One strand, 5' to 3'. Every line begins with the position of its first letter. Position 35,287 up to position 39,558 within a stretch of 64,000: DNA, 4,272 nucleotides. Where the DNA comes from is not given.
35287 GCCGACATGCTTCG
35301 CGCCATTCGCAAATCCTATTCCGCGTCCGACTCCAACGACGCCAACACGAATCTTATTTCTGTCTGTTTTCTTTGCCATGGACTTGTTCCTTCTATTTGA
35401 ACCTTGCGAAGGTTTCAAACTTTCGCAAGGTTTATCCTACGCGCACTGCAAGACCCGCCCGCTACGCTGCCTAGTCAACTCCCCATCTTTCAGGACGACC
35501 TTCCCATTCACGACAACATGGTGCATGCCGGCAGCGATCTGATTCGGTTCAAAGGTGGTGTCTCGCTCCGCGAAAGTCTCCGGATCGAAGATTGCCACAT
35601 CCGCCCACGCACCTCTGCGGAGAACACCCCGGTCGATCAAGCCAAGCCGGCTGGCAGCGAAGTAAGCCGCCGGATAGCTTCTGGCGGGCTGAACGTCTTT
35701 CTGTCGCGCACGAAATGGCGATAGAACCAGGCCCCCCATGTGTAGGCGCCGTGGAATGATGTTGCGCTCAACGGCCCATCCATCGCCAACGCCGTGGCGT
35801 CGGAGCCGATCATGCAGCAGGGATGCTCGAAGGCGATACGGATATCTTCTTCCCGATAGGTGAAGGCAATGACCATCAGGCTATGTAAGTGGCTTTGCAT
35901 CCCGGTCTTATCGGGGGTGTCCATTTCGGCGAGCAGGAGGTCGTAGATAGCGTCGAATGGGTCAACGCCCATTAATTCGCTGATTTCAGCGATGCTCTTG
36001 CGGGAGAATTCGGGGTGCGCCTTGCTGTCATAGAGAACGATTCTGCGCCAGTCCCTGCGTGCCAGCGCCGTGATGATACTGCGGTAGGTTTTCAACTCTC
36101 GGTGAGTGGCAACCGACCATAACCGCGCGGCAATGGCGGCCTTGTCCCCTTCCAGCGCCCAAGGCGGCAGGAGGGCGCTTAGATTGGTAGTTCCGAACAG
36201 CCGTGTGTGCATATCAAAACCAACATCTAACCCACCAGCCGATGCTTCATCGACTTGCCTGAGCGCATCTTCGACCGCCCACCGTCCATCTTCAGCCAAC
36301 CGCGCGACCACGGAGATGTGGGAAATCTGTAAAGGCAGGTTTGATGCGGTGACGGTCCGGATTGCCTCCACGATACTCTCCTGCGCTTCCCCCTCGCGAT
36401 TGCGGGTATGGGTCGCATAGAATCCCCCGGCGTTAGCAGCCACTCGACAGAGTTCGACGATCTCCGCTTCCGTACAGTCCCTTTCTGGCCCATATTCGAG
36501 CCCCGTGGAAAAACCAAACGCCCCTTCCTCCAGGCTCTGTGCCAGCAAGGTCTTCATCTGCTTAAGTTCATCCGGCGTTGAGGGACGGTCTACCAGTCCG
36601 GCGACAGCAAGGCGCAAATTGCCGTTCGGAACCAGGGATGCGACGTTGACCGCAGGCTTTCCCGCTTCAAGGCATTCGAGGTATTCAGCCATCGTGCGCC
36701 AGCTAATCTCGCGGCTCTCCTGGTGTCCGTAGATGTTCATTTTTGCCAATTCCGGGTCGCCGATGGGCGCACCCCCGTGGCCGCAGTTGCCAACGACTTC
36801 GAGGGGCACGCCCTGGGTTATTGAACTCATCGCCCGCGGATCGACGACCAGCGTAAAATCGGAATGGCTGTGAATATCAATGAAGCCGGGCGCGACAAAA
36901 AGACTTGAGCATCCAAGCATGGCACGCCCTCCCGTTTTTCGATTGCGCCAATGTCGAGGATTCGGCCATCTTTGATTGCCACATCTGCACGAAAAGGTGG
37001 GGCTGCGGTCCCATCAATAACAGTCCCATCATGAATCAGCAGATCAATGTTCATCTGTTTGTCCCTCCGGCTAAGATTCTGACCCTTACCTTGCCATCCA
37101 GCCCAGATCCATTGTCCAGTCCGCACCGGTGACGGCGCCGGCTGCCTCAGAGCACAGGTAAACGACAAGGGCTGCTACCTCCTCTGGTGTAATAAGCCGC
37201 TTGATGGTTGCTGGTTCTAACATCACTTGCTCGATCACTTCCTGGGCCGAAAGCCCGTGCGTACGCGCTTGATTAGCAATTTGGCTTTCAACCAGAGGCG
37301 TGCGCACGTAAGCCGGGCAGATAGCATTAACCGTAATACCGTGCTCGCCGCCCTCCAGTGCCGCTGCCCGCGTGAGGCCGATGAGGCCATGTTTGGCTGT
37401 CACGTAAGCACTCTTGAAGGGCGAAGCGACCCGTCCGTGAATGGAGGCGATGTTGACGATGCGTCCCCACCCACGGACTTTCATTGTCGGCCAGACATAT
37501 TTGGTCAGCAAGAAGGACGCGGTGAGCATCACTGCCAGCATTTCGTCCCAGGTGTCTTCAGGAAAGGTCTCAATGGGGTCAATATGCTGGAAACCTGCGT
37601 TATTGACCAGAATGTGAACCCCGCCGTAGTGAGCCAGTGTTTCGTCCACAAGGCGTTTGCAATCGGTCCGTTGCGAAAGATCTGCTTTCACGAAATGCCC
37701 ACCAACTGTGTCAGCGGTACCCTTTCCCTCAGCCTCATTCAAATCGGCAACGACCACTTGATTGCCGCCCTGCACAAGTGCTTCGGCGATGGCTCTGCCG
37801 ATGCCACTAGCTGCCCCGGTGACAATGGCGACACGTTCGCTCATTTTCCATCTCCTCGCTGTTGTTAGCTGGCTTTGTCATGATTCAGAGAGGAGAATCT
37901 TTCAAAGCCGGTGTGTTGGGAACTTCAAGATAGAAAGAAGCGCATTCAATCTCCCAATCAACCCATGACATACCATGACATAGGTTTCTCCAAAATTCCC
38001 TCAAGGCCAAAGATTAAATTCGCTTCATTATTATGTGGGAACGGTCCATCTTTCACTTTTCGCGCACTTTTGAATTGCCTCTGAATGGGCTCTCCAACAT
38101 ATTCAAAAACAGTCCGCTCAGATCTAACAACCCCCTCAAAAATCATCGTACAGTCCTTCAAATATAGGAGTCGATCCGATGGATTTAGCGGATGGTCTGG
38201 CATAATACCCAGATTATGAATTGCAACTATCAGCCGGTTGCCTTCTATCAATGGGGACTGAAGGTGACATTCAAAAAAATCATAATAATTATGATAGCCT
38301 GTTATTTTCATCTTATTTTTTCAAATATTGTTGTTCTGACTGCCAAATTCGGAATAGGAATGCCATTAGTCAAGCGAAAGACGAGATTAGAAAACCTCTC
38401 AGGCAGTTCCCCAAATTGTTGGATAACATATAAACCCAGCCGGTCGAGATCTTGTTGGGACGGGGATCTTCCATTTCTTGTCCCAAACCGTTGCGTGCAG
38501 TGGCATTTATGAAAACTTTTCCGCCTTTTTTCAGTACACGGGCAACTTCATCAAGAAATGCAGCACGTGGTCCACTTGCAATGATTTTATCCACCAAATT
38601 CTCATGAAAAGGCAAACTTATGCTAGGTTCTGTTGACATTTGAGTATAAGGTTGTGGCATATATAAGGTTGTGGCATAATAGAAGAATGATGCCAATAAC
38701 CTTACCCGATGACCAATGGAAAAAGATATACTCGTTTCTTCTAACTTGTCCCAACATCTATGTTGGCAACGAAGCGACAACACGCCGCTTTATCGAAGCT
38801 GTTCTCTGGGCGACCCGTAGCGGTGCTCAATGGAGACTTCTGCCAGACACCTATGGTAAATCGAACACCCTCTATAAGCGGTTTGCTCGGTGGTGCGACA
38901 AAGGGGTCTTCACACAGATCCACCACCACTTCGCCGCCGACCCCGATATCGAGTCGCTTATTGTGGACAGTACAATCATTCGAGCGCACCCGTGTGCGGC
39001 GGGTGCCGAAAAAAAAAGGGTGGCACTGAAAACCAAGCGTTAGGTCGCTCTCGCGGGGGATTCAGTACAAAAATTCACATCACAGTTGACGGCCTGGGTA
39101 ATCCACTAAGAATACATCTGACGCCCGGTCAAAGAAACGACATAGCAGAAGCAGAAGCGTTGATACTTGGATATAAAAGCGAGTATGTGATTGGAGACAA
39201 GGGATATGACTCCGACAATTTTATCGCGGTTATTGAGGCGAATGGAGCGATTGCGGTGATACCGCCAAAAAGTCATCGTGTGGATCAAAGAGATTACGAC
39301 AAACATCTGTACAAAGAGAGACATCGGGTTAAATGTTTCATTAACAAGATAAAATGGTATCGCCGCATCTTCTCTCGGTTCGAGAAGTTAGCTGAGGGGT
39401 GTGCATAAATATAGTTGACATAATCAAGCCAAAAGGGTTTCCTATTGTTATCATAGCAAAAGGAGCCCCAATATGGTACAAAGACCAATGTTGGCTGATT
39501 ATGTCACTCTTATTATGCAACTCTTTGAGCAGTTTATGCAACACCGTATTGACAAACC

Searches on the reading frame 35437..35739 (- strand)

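Call 5: search_protein_families(library=pfam, proteins=[window:35437-35739:-], max_evalue=0.01)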
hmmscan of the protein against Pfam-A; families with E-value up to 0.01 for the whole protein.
window:35437-35739:- (100 aa): 1 family
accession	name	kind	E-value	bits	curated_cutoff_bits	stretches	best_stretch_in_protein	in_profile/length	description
PF07969.17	Amidohydro_3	-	7.1e-06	26.2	29.7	1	28-82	420-471/472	Amidohydrolase family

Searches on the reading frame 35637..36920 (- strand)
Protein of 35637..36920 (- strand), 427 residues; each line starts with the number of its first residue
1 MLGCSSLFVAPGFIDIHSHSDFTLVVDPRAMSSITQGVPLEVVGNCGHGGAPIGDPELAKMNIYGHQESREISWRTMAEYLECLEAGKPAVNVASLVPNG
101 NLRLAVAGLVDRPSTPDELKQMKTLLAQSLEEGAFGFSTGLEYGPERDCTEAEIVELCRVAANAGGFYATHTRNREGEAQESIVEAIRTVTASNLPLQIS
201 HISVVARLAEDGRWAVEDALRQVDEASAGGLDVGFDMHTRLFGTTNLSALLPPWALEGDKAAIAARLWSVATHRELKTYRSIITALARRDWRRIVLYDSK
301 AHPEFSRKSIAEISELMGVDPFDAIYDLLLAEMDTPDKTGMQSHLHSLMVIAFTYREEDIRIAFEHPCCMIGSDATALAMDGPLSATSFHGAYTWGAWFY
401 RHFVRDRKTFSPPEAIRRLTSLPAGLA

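Call 5: search_protein_families(library=pfam, proteins=[window:35637-36920:-], max_evalue=0.01)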
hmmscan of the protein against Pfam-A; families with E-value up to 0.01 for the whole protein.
window:35637-36920:- (427 aa): 2 families
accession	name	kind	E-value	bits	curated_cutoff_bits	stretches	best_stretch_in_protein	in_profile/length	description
PF07969.17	Amidohydro_3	-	4.6e-11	43.3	29.7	1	8-424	9-421/472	Amidohydrolase family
PF01979.26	Amidohydro_1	-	0.00022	21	25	1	8-214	1-200/345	Amidohydrolase family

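Call 31: find_encoding_contigs(protein=window:35637-36920:-, flank=10000, max_places=10)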
Protein window:35637-36920:- (427 aa): no gene with exactly this product is on record in the collection.

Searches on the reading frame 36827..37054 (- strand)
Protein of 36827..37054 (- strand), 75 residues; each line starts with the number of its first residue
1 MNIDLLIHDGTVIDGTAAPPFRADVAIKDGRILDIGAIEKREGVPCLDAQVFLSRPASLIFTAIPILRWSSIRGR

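Call 37: find_encoding_contigs(protein=window:36827-37054:-, flank=10000, max_places=10)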
Protein window:36827-37054:- (75 aa): 3 contigs read that carry it; 3 places shown.
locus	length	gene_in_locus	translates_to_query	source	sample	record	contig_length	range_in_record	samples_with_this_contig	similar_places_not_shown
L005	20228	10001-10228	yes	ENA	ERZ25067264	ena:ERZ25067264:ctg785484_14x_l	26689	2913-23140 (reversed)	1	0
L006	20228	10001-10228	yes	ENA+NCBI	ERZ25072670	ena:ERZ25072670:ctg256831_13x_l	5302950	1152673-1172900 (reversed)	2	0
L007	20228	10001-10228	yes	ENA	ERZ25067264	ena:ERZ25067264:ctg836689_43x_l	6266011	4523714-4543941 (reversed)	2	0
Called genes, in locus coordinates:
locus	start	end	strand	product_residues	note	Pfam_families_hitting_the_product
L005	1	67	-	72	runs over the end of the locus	-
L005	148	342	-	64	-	PF12441:CopG_antitoxin (weak)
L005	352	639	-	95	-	PF03319:EutN_CcmL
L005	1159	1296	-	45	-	-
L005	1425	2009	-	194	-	-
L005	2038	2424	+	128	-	PF01408:GFO_IDH_MocA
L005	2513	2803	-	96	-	-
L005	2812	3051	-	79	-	-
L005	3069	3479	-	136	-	PF13612:DDE_Tnp_1_3 (weak)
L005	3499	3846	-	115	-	-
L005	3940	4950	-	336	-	PF01609:DDE_Tnp_1 (weak)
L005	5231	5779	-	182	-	-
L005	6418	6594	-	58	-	-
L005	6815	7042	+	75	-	-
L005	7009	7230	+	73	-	-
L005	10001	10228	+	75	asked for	-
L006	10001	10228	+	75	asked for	-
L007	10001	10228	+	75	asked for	-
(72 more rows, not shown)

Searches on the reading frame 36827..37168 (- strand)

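Call 5: search_protein_families(library=pfam, proteins=[window:36827-37168:-], max_evalue=0.01)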
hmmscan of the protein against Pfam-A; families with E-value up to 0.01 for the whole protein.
window:36827-37168:- (113 aa): 1 family
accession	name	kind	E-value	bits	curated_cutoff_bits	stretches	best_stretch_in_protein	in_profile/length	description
PF00449.26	Urease_alpha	-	0.00012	22.9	23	1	27-75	53-98/121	Urease alpha-subunit, N-terminal domain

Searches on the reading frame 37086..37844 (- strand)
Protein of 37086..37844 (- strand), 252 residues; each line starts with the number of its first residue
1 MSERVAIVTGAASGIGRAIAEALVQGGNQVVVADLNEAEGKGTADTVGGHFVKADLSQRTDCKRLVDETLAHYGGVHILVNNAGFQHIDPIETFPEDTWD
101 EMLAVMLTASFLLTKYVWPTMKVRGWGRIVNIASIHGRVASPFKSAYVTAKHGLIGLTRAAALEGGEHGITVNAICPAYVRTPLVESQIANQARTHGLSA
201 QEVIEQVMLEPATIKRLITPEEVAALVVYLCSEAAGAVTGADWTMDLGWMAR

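Call 5: search_protein_families(library=pfam, proteins=[window:37086-37844:-], max_evalue=0.01)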
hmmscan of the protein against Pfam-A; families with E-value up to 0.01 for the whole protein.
window:37086-37844:- (252 aa): 4 families
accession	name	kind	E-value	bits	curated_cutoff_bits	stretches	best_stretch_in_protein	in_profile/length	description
PF13561.12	adh_short_C2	-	7.7e-58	196.3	27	1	10-249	1-235/236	Enoyl-(Acyl carrier protein) reductase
PF00106.31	adh_short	-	4.3e-55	186.7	26.6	1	4-190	1-192/195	short chain dehydrogenase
PF08659.16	KR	-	4.3e-08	33.7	22.6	1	7-160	4-162/180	KR domain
PF01370.27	Epimerase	-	1.2e-06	28.5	20.9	1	7-108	2-97/240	NAD dependent epimerase/dehydratase family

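Call 7: find_encoding_contigs(protein=window:37086-37844:-, flank=10000, max_places=10)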
Protein window:37086-37844:- (252 aa): no gene with exactly this product is on record in the collection.

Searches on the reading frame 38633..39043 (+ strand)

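Call 6: search_protein_families(library=pfam, proteins=[window:38633-39043:+], max_evalue=0.01)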
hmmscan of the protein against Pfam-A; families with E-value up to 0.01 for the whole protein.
window:38633-39043:+ (136 aa): 1 family
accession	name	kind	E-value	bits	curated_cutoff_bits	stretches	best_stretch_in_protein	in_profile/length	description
PF13340.11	DUF4096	-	4.1e-20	72.2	34.3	1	24-97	1-76/76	Putative transposase of IS4/5 family (DUF4096)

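Call 61: search_protein_families(library=ncbifam, proteins=[window:38633-39043:+], max_evalue=0.00001)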
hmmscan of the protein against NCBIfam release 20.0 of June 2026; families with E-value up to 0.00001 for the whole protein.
window:38633-39043:+ (136 aa): 1 family
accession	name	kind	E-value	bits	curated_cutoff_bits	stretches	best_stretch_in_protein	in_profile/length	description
NF033580.1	transpos_IS5_3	equivalog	9.3e-31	107.3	110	1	23-129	4-112/258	IS5 family transposase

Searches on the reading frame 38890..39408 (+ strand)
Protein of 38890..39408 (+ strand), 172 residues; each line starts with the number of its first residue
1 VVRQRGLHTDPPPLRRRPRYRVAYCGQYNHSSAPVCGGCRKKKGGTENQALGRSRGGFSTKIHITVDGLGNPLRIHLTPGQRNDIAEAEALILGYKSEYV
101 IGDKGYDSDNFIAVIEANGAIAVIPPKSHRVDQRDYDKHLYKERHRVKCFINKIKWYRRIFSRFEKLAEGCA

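Call 6: search_protein_families(library=pfam, proteins=[window:38890-39408:+], max_evalue=0.01)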
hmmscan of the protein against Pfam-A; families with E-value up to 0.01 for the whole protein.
window:38890-39408:+ (172 aa): 4 families
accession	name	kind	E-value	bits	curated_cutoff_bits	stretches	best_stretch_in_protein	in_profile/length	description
PF01609.27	DDE_Tnp_1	-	3.9e-14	53.3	23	1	43-153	21-133/200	Transposase DDE domain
PF13612.12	DDE_Tnp_1_3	-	1.6e-06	28.6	27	1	58-160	44-147/155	Transposase DDE domain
PF13586.12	DDE_Tnp_1_2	-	0.0012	19.7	29.2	1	100-169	1-70/86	Transposase DDE domain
PF13359.12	DDE_Tnp_4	-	0.0044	17.1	24.8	1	96-158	74-132/158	DDE superfamily endonuclease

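Call 61: search_protein_families(library=ncbifam, proteins=[window:38890-39408:+], max_evalue=0.00001)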
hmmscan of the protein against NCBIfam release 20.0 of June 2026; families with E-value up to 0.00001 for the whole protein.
window:38890-39408:+ (172 aa): 5 families
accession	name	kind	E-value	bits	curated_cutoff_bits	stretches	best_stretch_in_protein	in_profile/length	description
NF033580.1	transpos_IS5_3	equivalog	1.2e-37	129.8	110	1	37-169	105-243/258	IS5 family transposase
NF033520.1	transpos_IS982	equivalog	8.9e-09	35.3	130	1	58-155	112-212/243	IS982 family transposase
NF033579.1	transpos_IS5_2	equivalog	2.7e-08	33.6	140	1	60-146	140-229/289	IS5 family transposase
NF033581.1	transpos_IS5_4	equivalog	2.7e-07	30.2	140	1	57-147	152-247/285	IS5 family transposase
NF033551.1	transpos_IS1182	equivalog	7.7e-07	28.3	270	1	58-137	266-349/488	IS1182 family transposase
